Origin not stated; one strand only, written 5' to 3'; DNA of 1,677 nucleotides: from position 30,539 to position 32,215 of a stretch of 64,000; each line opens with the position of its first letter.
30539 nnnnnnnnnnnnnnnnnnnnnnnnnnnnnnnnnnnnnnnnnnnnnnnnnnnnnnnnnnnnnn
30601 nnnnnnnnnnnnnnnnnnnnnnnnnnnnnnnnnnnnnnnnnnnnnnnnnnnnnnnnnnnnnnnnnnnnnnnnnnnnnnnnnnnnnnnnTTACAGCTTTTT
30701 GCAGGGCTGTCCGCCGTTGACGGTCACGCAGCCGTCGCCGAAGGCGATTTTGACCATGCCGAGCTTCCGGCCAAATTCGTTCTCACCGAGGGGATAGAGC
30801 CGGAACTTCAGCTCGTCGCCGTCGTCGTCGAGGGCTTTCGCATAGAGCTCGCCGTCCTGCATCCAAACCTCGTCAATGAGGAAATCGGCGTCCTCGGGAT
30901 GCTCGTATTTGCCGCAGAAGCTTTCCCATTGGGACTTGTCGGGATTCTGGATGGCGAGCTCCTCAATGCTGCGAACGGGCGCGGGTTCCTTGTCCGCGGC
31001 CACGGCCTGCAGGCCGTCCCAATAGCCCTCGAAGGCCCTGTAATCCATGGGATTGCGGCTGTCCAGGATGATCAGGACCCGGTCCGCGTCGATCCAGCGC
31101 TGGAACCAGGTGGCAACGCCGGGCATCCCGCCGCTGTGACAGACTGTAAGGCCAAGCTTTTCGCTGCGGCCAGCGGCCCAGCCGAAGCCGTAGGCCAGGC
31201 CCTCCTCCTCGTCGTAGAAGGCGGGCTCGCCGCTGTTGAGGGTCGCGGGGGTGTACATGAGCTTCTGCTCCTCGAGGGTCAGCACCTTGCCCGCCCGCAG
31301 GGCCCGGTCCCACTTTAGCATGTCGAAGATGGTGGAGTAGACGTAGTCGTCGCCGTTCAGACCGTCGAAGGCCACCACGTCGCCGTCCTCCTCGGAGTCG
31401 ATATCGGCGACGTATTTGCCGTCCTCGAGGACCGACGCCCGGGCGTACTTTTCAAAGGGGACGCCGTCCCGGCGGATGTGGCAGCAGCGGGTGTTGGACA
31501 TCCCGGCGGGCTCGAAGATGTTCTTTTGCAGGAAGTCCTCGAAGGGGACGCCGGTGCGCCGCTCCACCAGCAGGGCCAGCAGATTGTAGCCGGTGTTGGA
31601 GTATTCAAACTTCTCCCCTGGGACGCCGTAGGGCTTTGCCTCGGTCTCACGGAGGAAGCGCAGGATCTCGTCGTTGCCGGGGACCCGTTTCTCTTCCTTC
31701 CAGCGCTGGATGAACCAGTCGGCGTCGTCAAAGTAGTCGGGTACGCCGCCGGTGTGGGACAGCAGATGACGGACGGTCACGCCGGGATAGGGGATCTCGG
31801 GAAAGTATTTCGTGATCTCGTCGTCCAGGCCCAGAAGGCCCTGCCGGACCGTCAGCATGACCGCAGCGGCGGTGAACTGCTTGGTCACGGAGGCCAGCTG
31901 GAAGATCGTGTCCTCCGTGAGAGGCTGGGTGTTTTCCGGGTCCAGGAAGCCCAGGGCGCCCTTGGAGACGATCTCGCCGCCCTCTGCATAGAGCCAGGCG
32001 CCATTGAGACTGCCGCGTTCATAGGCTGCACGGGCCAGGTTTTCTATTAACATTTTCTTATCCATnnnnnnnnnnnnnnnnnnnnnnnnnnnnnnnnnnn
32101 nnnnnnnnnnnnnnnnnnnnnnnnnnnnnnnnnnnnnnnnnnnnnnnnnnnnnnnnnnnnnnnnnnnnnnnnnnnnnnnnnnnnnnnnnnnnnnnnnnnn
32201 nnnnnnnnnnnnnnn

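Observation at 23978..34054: Co-directional 8-gene operon made only of GNAT domains (6), beta-lactamase-fold serine hydrolases (3) and a TldD/PmbA protease pair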

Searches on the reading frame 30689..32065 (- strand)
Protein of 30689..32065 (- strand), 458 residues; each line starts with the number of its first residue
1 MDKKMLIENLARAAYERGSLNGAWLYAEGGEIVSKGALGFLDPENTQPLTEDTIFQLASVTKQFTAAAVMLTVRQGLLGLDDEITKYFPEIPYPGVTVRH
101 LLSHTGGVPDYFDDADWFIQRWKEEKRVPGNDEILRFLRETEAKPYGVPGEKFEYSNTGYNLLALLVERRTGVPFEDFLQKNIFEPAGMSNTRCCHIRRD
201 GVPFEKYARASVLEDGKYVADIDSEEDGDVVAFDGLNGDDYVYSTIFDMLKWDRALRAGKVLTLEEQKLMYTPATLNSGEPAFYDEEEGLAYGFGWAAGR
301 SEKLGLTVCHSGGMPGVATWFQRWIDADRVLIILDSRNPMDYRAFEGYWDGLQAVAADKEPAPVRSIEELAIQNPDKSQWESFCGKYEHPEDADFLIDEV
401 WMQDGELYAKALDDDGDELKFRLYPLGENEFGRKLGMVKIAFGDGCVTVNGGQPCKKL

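Call 3: search_protein_families(library=pfam, proteins=[window:30689-32065:-], max_evalue=0.01)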
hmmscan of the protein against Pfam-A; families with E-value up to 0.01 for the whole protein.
window:30689-32065:- (458 aa): 1 family
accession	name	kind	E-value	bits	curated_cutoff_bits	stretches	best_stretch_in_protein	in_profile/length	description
PF00144.29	Beta-lactamase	-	1e-57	196.3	27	1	13-339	7-312/329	Beta-lactamase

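Call 4: search_protein_families(library=ncbifam, proteins=[window:30689-32065:-], max_evalue=0.01)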
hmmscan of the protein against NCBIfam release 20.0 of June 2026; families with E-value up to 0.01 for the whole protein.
window:30689-32065:- (458 aa): 48 families (the best 25 are shown)
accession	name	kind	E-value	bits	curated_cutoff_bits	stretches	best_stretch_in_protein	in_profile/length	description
NF009622.0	PRK13128.1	equivalog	1.4e-21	76.6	443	1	28-205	31-200/518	D-aminopeptidase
NF007943.0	PRK10662.1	equivalog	4e-19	68.5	266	1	36-278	66-297/380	D-alanyl-D-alanine-carboxypeptidase/endopeptidase AmpH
NF033085.1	bla_class_C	equivalog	2e-15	56.5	415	1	39-192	40-183/356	class C beta-lactamase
NF052559.1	MthAcHydAcmB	equivalog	3e-13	49.3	550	2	33-91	38-96/391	methyl acetate hydrolase AcmB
NF012102.1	blaDHA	exception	2.2e-12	46.7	800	1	38-192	62-206/379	DHA family class C beta-lactamase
NF000185.2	BlaEC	exception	3.4e-12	46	850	1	38-219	59-225/377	BlaEC family class C beta-lactamase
NF045671.1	blaPNC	exception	3.4e-11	42.6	750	1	39-192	81-224/401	PNC family class C beta-lactamase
NF041665.1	blaPSZ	exception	1.9e-10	40.3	850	1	39-192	63-206/379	PSZ family class C beta-lactamase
NF040478.1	blaLAQ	exception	2.1e-10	40.1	850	1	44-193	68-207/380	LAQ family class C beta-lactamase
NF012173.1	CMY2-MIR-ACT-EC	exception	2.1e-10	40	680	1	41-194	66-209/380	CMY2/MIR/ACT/EC family class C beta-lactamase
NF038366.1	blaSFDC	exception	5.2e-10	38.9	840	1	39-194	64-209/382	SFDC family class C beta-lactamase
NF000423.2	blaSRT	exception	9e-10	38.3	860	1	45-193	66-203/378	SRT/SST family class C beta-lactamase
NF045925.1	3-sucCA_synth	equivalog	1.4e-09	37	800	1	48-190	76-209/498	3-succinylated cholic acid synthase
NF038069.1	blaIDC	exception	2.3e-09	36.6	850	1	42-192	77-217/395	IDC family class C beta-lactamase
NF038089.1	blaYRC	exception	3e-09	36.3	870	1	39-219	64-229/381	YRC family class C beta-lactamase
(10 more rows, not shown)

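Call 27: search_solved_structures(query=window:30689-32065:-, max_evalue=0.00001)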
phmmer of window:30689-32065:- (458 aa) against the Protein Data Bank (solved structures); distinct sequences matched with E-value up to 0.00001: 140 (the best 60 are shown).
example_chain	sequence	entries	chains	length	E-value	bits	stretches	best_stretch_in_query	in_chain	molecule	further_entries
3tg9_A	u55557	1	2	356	6.3e-29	104.7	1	7-273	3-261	Penicillin-binding protein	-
2dns_A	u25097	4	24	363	1.6e-26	96.8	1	28-345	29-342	D-amino acid amidase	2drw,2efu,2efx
2qmi_A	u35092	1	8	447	2.4e-26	96.2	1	28-192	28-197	Pbp related beta-lactamase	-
4y7p_A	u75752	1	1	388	8.2e-24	87.8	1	27-327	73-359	Alkaline D-peptidase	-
9s7k_A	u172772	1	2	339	3.4e-23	85.8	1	28-325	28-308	D-alanyl-D-alanine carboxypeptidase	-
1ci8_A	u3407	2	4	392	9e-18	67.9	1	13-193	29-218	PROTEIN (CARBOXYLESTERASE)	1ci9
9sn1_A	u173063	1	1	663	2.2e-17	66.7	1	25-195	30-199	Beta-lactamase family protein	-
6kjh_A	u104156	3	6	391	3.3e-17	66.1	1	17-192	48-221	Putative beta-lactamase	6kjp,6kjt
6kjj_A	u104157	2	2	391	8.6e-17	64.7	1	17-192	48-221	Putative beta-lactamase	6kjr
7spn_A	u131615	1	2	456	9.2e-17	64.6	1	37-191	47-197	IS11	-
7atl_AAA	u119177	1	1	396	1.9e-16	63.5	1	7-327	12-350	Esterase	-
6kjq_A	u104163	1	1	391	5.8e-16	61.9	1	17-192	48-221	Putative beta-lactamase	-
1ei5_A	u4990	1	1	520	8.1e-16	61.5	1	24-193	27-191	D-AMINOPEPTIDASE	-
4gdn_A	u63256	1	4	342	1.7e-15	60.4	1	4-193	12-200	Protein flp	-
7v21_A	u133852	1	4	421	1.8e-15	60.3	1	27-190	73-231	Serine beta-lactamase-like protein LACTB, mitochondrial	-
6ksu_A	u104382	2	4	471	8.6e-12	48.2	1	21-199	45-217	Alpha/beta hydrolase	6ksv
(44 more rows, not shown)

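Call 69: find_homologous_proteins(query=window:30689-32065:-, max_evalue=1e-20)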
Query window:30689-32065:- (458 aa): 2881 proteins with E <= 1e-20 among 8000 candidates; the best 120 are listed.
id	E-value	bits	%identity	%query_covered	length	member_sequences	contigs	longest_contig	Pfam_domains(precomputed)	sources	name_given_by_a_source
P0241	0.0e+0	1051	98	100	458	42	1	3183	PF00144.30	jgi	jgi:CubicO group peptidase (beta-lactamase class C family)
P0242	5.8e-273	924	85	100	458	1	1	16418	PF00144.30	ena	-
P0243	3.2e-272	922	85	98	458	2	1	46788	PF00144.30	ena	-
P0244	5.2e-272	921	84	100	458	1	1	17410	PF00144.30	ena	-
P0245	1.7e-271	920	85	100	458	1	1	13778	PF00144.30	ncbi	-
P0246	1.2e-270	917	85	100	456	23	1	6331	PF00144.30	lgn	-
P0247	3.9e-263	892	83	100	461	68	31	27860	PF00144.30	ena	-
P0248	3.1e-257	872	80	100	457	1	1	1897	PF00144.30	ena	-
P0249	1.7e-252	857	79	100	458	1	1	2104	PF00144.30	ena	-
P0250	2.7e-252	856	80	100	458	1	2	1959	PF00144.30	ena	-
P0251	2.4e-251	853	81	100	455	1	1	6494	PF00144.30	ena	-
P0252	1.6e-250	850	78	100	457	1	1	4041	PF00144.30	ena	-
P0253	1.8e-249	847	78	100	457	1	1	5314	PF00144.30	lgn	-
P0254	2.4e-249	846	78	100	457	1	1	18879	PF00144.30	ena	-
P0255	1.3e-248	844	78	100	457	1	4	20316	PF00144.30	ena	-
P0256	1.3e-247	841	78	100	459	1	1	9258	PF00144.30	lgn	-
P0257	1.7e-247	840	76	100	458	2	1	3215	PF00144.30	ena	-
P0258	2.3e-247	840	78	100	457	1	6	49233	PF00144.30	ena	-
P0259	2.4e-247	840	78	100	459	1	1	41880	PF00144.30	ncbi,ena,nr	ncbi:MAG: beta-lactamase family protein [Oscillospiraceae bacterium]|nr:beta-lactamase family protei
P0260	6.2e-247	838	78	100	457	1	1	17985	PF00144.30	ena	-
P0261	1.0e-246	838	79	100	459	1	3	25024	PF00144.30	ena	-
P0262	1.1e-246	838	78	100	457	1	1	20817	PF00144.30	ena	-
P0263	5.2e-246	835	77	100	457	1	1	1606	PF00144.30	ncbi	-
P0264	9.2e-246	835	78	100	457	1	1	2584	PF00144.30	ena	-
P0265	1.2e-244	831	77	100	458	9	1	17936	PF00144.30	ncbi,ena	-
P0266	1.8e-244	830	75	100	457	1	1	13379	PF00144.30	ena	-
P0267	1.2e-243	828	78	100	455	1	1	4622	PF00144.30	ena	-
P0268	1.3e-243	828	76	100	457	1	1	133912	PF00144.30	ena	-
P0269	3.0e-243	826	76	100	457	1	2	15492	PF00144.30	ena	-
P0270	3.0e-243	826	76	100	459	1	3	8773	PF00144.30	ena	-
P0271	4.0e-243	826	76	100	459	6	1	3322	PF00144.30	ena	-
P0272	1.6e-242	824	75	100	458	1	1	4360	PF00144.30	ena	-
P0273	1.7e-242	824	75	100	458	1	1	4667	PF00144.30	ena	-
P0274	2.7e-242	823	77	100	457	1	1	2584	PF00144.30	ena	-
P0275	3.2e-242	823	75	100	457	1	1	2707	PF00144.30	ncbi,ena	-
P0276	3.7e-242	823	76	100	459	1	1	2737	PF00144.30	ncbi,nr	ncbi:MAG: beta-lactamase family protein [Oscillospiraceae bacterium]|nr:beta-lactamase family protei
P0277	4.0e-242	823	75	100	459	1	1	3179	PF00144.30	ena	-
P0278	4.0e-242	823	75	100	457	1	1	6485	PF00144.30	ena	-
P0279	4.1e-242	823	77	100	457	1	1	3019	PF00144.30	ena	-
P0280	5.5e-242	822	76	100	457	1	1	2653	PF00144.30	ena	-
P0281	6.4e-242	822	75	100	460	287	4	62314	PF00144.30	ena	-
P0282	7.6e-242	822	75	100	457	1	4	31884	PF00144.30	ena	-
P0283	1.3e-241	821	77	100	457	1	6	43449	PF00144.30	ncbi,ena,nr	ncbi:MAG: beta-lactamase family protein [Clostridia bacterium]|nr:beta-lactamase family protein [Clo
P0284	1.3e-241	821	75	100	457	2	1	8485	PF00144.30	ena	-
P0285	1.3e-241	821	75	100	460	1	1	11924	PF00144.30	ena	-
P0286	1.6e-241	821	77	100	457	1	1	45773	PF00144.30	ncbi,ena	-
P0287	1.8e-241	821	75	100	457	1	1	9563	PF00144.30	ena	-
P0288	2.2e-241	820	75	100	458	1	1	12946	PF00144.30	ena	-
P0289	2.4e-241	820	75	100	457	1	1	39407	PF00144.30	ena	-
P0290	2.6e-241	820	76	100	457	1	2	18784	PF00144.30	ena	-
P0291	3.9e-241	819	74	100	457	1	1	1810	PF00144.30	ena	-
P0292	5.6e-241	819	75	100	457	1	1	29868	PF00144.30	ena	-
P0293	8.6e-241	818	76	100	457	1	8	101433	PF00144.30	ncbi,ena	-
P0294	1.2e-240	818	75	100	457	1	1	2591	PF00144.30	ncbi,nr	ncbi:MAG: beta-lactamase family protein [Oscillospiraceae bacterium]|nr:beta-lactamase family protei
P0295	1.7e-240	817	76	100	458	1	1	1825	PF00144.30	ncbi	-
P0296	1.8e-240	817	74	100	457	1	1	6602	PF00144.30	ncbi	-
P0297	2.1e-240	817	75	100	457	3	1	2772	PF00144.30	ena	-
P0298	2.1e-240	817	75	100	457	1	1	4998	PF00144.30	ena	-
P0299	2.5e-240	817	75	100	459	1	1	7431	PF00144.30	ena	-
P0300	2.9e-240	817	74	100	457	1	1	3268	PF00144.30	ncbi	-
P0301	3.0e-240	816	76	98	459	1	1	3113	PF00144.30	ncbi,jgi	jgi:CubicO group peptidase (beta-lactamase class C family)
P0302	5.7e-240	816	76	100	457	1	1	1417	PF00144.30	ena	-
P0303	7.3e-240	815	76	100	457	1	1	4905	PF00144.30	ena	-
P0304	1.0e-239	815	75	100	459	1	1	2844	PF00144.30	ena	-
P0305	1.2e-239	814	76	100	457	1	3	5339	PF00144.30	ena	-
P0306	1.5e-239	814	74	100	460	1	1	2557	PF00144.30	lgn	-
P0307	1.8e-239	814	76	100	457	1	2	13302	PF00144.30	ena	-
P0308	2.0e-239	814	76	100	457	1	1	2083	PF00144.30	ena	-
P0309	2.2e-239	814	76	100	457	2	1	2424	PF00144.30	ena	-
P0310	2.5e-239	813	75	100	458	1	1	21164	PF00144.30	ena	-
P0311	3.8e-239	813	75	100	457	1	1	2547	PF00144.30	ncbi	-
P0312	5.6e-239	812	75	100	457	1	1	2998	PF00144.30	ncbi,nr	ncbi:MAG: serine hydrolase [Clostridia bacterium]|nr:serine hydrolase [Clostridia bacterium]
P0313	6.7e-239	812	74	100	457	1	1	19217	PF00144.30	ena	-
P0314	7.8e-239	812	74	100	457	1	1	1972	PF00144.30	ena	-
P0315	8.0e-239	812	76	100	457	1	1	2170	PF00144.30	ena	-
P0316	8.0e-239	812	74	100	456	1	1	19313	PF00144.30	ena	-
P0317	9.3e-239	812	74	100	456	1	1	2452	PF00144.30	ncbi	-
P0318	1.0e-238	811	75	100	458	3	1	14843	PF00144.30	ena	-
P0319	1.1e-238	811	74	100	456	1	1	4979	PF00144.30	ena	-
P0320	1.1e-238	811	74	100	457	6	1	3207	PF00144.30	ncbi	-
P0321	1.2e-238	811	74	100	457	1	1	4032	PF00144.30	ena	-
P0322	1.4e-238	811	74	100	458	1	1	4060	PF00144.30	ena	-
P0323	1.4e-238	811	74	100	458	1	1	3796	PF00144.30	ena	-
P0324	1.4e-238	811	75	100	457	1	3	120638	PF00144.30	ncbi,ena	-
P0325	1.4e-238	811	75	100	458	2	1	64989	PF00144.30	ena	-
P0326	1.7e-238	811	74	100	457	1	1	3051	PF00144.30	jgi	jgi:CubicO group peptidase (beta-lactamase class C family)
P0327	1.9e-238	810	76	100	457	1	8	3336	PF00144.30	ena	-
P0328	2.3e-238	810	75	100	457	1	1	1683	PF00144.30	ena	-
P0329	3.5e-238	810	74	100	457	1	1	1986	PF00144.30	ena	-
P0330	3.5e-238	810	75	100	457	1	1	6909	PF00144.30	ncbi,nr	ncbi:MAG: beta-lactamase family protein [Firmicutes bacterium]|nr:beta-lactamase family protein [Bac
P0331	4.1e-238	809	74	100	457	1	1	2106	PF00144.30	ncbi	-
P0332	4.1e-238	809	75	100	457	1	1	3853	PF00144.30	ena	-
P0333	4.8e-238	809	75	100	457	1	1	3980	PF00144.30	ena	-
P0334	4.9e-238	809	76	100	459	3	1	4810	PF00144.30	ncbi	-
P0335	5.4e-238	809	74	100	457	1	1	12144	PF00144.30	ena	-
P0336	5.5e-238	809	74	100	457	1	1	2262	PF00144.30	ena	-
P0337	6.1e-238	809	75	99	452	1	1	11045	PF00144.30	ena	-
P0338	6.4e-238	809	75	100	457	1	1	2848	PF00144.30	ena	-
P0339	6.9e-238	809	75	100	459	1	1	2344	PF00144.30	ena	-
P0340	7.6e-238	809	75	100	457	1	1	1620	PF00144.30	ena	-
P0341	8.4e-238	808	74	100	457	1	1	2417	PF00144.30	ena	-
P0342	8.7e-238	808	74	100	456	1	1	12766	PF00144.30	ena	-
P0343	9.2e-238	808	74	100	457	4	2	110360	PF00144.30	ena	-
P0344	9.3e-238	808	76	100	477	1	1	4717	PF00144.30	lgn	-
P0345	9.9e-238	808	75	100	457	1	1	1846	PF00144.30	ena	-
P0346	1.1e-237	808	74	100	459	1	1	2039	PF00144.30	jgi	jgi:CubicO group peptidase (beta-lactamase class C family)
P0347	1.2e-237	808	74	100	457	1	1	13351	PF00144.30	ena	-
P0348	1.2e-237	808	75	100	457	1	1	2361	PF00144.30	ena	-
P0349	1.5e-237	808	75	100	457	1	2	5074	PF00144.30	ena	-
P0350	1.5e-237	808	74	100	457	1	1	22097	PF00144.30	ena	-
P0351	1.6e-237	807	74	100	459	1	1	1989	PF00144.30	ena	-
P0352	1.7e-237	807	74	100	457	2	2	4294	PF00144.30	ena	-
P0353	1.7e-237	807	75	100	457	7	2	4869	PF00144.30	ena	-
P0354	1.7e-237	807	74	100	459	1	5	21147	PF00144.30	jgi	-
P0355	1.8e-237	807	74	100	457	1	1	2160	PF00144.30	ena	-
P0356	1.8e-237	807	74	100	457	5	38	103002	PF00144.30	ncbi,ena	-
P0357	1.9e-237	807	74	100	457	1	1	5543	PF00144.30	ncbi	-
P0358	2.0e-237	807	75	100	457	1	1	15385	PF00144.30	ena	-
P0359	2.5e-237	807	73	100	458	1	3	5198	PF00144.30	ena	-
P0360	2.7e-237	807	73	100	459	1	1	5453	PF00144.30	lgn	-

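Call 78: predict_structure(alignment_id=A6)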
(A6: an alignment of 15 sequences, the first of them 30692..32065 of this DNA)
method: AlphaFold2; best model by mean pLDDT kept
length: 458 residues; sequences in the alignment: 15
mean_pLDDT: 68.0   pTM: 0.69
mean pLDDT of the five models: 68.0, 62.4, 61.6, 58.9, 57.0
residues with pLDDT >= 90: 58; 70-90: 191; 50-70: 105; < 50: 104
segments of 3 or more residues with pLDDT < 50: 41-54, 56-59, 105-115, 147-156, 195-244, 286-292, 313-316
pLDDT, mean of each block of 10 residues (from residue 1): 88 82 75 72 39 43 78 91 84 75 48 50 56 68 50 49 81 81 79 49 33 27 35 30 48 78 83 64 52 56 73 52 77 65 84 89 89 90 88 73 93 72 90 80 88 85
secondary structure, 60 per line:
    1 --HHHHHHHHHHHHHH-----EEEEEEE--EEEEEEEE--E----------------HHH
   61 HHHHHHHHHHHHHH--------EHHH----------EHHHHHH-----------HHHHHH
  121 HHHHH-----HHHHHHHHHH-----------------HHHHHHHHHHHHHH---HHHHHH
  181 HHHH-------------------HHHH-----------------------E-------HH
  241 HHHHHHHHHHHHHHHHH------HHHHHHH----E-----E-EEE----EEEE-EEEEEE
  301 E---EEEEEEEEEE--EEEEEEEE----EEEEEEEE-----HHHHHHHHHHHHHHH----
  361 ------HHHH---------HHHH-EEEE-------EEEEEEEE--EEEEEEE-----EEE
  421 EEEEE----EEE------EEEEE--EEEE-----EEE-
elements in order: H3-16 E22-28 E31-38 H58-74 H98-103 H115-125 H131-140 H158-171 H175-184 H204-207 H239-257 H264-270 E283-285 E290-293 E295-301 E305-314 E317-324 E329-336 H342-356 H367-370 H380-383 E385-388 E396-403 E406-412 E418-425 E430-432 E439-443 E446-449 E455-457

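Call 80: fold_search(model_id=the predicted structure, library=pdb)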
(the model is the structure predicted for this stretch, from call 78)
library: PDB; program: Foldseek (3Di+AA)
matches with E <= 10: 1277; with E <= 0.001: 348
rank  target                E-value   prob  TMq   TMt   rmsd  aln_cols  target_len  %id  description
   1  9sn1                  3.2e-19  1.00  0.53  0.39   9.4       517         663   18  Lip3 DL-peptidase in the apo-state (released 2026-02-18)
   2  2qmi_C                4.2e-18  1.00  0.54  0.55  10.9       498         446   21  Structure of the octameric penicillin-binding protein homologue from Pyrococcus abyssi (released 2008-07-22)
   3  2qmi_A                4.7e-18  1.00  0.54  0.55  11.0       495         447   22  Structure of the octameric penicillin-binding protein homologue from Pyrococcus abyssi (released 2008-07-22)
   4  7spn_A                1.5e-15  1.00  0.55  0.55   8.3       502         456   20  Crystal structure of IS11, a thermophilic esterase (released 2022-08-24)
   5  6ksu_A                2.9e-15  1.00  0.48  0.49  10.7       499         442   21  Crystal structure of SurE (released 2020-06-24)
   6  8fek                  5.4e-15  1.00  0.47  0.51   9.1       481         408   20  Crystal structure of PBP cyclase Ulm16 (released 2023-11-08)
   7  6ksv_A                6.3e-15  1.00  0.47  0.50  10.5       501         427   20  Crystal structure of SurE with D-Leu (released 2020-06-24)
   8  7spn_B                8.9e-15  1.00  0.53  0.53   9.3       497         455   20  Crystal structure of IS11, a thermophilic esterase (released 2022-08-24)
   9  6ksu_B                2.6e-14  1.00  0.46  0.48  11.1       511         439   20  Crystal structure of SurE (released 2020-06-24)
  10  1ei5                  6.5e-14  1.00  0.55  0.50   7.8       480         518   19  CRYSTAL STRUCTURE OF A D-AMINOPEPTIDASE FROM OCHROBACTRUM ANTHROPI (released 2000-10-04)
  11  6ksv_B                6.5e-14  1.00  0.47  0.50  10.4       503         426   20  Crystal structure of SurE with D-Leu (released 2020-06-24)
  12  9s7k_A                1.3e-13  1.00  0.51  0.65   6.8       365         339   25  INCYPRO crosslinked dimer of the D-stereospecific hydrolase dHy1 (released 2026-04-01)
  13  2drw_D                4.0e-13  1.00  0.51  0.64   7.2       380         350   24  The crystal structutre of D-amino acid amidase from Ochrobactrum anthropi SV3 (released 2006-07-04)
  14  4y7p                  4.8e-13  1.00  0.47  0.61   7.0       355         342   24  Structure of alkaline D-peptidase from Bacillus cereus (released 2015-10-14)
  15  2dns_A                5.6e-13  1.00  0.47  0.57   7.6       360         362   26  The crystal structure of D-amino acid amidase from Ochrobactrum anthropi SV3 complexed with D-Phenylalanine (released 2006-05-09)
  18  2dns_C                7.9e-13  1.00  0.46  0.56   7.5       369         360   25  The crystal structure of D-amino acid amidase from Ochrobactrum anthropi SV3 complexed with D-Phenylalanine (released 2006-05-09)
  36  2dns_D                7.3e-12  1.00  0.46  0.58   8.3       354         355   24  The crystal structure of D-amino acid amidase from Ochrobactrum anthropi SV3 complexed with D-Phenylalanine (released 2006-05-09)
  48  2dns_E                1.0e-11  1.00  0.46  0.57   7.0       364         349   23  The crystal structure of D-amino acid amidase from Ochrobactrum anthropi SV3 complexed with D-Phenylalanine (released 2006-05-09)
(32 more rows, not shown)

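Call 93: find_encoding_contigs(protein=P0268, flank=9000, max_places=1)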
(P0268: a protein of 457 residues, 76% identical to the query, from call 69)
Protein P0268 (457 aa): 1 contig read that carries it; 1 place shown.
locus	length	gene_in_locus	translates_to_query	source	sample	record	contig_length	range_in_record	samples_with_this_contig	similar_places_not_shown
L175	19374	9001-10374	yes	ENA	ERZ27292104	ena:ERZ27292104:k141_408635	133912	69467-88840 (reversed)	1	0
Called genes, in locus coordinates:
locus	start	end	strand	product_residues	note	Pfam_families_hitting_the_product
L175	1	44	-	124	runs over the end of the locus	PF18899:DUF5655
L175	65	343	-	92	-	PF08922:DUF1905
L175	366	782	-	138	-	PF08818:DUF1801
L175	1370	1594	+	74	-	PF05635:23S_rRNA_IVP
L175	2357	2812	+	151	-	PF00578:AhpC-TSA, PF08534:Redoxin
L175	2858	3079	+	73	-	PF15566:Imm32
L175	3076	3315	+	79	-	-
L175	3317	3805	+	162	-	PF13673:Acetyltransf_10, PF00583:Acetyltransf_1, PF08445:FR47 (faint), PF13508:Acetyltransf_7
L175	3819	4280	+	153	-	PF00583:Acetyltransf_1, PF13673:Acetyltransf_10, PF13508:Acetyltransf_7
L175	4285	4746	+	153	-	PF01451:LMWPc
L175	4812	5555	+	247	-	-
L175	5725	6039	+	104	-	PF12158:DUF3592 (weak)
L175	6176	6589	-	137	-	-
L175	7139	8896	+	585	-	PF00583:Acetyltransf_1, PF13302:Acetyltransf_3, PF13508:Acetyltransf_7, PF00144:Beta-lactamase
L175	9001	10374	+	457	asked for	PF00144:Beta-lactamase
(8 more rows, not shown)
